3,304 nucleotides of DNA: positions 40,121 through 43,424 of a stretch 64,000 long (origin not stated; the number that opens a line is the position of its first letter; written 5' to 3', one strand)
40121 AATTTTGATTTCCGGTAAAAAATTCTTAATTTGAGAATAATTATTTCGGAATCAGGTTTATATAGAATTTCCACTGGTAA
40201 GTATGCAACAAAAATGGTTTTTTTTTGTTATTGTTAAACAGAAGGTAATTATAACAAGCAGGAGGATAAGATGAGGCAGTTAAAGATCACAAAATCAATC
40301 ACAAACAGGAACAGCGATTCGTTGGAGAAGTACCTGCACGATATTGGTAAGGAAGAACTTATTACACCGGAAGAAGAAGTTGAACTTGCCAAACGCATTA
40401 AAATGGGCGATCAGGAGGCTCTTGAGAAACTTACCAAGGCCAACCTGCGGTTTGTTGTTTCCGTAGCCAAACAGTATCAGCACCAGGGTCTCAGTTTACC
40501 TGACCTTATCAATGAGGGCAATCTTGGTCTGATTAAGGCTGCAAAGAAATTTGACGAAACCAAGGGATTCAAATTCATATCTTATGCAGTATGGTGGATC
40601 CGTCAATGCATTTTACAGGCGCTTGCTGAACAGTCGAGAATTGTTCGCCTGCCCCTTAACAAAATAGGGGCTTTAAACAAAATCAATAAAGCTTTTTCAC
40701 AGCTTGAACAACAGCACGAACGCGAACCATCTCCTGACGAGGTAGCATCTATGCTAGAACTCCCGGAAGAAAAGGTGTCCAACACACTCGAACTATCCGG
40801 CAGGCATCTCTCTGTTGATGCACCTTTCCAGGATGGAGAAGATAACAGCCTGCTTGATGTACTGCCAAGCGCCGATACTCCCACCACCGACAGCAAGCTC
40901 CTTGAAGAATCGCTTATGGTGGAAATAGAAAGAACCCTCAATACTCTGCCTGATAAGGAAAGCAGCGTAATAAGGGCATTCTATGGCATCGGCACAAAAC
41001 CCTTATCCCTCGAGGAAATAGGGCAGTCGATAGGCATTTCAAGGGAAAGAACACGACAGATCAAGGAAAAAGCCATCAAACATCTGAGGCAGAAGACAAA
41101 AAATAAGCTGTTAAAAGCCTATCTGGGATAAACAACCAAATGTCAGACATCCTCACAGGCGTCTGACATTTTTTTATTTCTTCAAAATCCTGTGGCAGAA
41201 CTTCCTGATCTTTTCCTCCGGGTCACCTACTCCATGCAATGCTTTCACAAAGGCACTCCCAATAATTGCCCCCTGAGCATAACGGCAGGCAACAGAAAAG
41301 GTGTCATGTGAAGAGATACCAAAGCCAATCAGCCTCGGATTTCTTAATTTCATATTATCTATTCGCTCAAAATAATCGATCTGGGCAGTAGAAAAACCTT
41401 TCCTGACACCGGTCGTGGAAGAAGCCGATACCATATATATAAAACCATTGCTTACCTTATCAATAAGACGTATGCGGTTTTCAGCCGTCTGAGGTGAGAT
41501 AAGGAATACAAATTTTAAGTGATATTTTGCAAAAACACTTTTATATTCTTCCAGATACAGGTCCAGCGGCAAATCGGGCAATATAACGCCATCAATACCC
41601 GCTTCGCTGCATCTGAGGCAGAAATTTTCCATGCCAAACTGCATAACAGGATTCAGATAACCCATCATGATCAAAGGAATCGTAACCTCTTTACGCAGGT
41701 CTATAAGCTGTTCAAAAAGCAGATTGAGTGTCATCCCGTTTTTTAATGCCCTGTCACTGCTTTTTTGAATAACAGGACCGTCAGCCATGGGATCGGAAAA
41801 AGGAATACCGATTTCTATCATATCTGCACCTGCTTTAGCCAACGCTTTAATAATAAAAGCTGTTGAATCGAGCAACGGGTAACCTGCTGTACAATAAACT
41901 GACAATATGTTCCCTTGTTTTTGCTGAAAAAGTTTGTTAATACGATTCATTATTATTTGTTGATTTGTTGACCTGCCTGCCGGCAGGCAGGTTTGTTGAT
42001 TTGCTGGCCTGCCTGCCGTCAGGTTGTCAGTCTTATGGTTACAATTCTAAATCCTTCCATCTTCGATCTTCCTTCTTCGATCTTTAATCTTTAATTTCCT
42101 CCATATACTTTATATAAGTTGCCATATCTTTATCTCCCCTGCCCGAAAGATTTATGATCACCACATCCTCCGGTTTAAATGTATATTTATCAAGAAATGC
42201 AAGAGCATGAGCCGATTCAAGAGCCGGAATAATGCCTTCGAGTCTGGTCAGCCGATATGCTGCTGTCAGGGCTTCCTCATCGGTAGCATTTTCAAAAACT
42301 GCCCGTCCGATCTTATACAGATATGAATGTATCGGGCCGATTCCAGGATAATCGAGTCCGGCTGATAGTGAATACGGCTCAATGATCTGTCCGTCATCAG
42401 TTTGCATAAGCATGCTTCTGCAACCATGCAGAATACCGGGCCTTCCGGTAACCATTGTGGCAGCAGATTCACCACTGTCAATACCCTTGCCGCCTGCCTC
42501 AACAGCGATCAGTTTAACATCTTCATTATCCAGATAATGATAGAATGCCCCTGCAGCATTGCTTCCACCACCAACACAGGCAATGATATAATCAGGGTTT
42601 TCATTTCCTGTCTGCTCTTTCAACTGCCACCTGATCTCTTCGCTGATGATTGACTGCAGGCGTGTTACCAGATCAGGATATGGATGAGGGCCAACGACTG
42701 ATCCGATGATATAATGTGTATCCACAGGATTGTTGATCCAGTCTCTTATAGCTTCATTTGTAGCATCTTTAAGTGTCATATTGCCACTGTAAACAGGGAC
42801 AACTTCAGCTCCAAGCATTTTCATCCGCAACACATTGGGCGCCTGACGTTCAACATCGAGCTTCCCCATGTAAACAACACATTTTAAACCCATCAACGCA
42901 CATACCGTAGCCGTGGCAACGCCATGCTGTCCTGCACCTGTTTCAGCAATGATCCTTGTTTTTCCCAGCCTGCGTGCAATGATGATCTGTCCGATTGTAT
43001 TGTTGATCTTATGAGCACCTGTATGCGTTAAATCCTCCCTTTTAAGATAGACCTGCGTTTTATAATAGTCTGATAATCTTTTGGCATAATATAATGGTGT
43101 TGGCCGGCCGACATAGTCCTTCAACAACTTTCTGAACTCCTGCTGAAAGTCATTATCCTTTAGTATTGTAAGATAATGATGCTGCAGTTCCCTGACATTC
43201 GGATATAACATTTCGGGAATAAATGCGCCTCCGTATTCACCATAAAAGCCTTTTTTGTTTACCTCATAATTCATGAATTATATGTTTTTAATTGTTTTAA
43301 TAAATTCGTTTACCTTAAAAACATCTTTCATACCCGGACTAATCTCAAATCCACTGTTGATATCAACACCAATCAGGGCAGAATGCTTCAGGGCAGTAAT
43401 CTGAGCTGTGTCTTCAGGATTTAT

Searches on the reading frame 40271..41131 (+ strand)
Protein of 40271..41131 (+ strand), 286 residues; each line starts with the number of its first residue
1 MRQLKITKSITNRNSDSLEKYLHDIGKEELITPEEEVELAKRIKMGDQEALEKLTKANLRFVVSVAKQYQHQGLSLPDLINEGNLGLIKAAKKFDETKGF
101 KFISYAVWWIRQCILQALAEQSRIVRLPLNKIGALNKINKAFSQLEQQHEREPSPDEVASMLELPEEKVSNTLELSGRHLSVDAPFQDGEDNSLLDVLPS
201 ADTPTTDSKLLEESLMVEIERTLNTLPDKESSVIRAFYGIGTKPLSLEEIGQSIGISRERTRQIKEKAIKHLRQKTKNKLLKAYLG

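Call 9: search_protein_families(library=pfam, proteins=[window:40271-41131:+], max_evalue=0.001)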
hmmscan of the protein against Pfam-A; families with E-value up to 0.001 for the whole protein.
window:40271-41131:+ (286 aa): 4 families
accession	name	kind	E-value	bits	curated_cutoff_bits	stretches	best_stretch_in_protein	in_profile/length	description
PF04542.20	Sigma70_r2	-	4.7e-18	65.2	24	1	56-123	3-70/71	Sigma-70 region 2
PF04539.22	Sigma70_r3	-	9e-17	61.4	25.3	1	135-202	3-70/78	Sigma-70 region 3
PF04545.22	Sigma70_r4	-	4.6e-16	58.5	24.1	1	223-274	2-50/50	Sigma-70, region 4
PF00140.25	Sigma70_r1_2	-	6.6e-14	52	22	1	16-49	1-34/34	Sigma-70 factor, region 1.2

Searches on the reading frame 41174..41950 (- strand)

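Call 9: search_protein_families(library=pfam, proteins=[window:41174-41950:-], max_evalue=0.001)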
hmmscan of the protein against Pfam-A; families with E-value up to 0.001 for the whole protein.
window:41174-41950:- (258 aa): 1 family
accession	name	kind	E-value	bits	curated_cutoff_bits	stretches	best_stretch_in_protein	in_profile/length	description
PF00290.26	Trp_syntA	-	7.5e-72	241.8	27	1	9-248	5-244/259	Tryptophan synthase alpha chain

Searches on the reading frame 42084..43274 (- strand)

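Call 9: search_protein_families(library=pfam, proteins=[window:42084-43274:-], max_evalue=0.001)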
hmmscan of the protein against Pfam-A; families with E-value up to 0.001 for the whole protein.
window:42084-43274:- (396 aa): 1 family
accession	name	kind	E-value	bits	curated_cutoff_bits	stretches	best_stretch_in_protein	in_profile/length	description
PF00291.31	PALP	-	3.8e-42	145.1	35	1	56-378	5-295/295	Pyridoxal-phosphate dependent enzyme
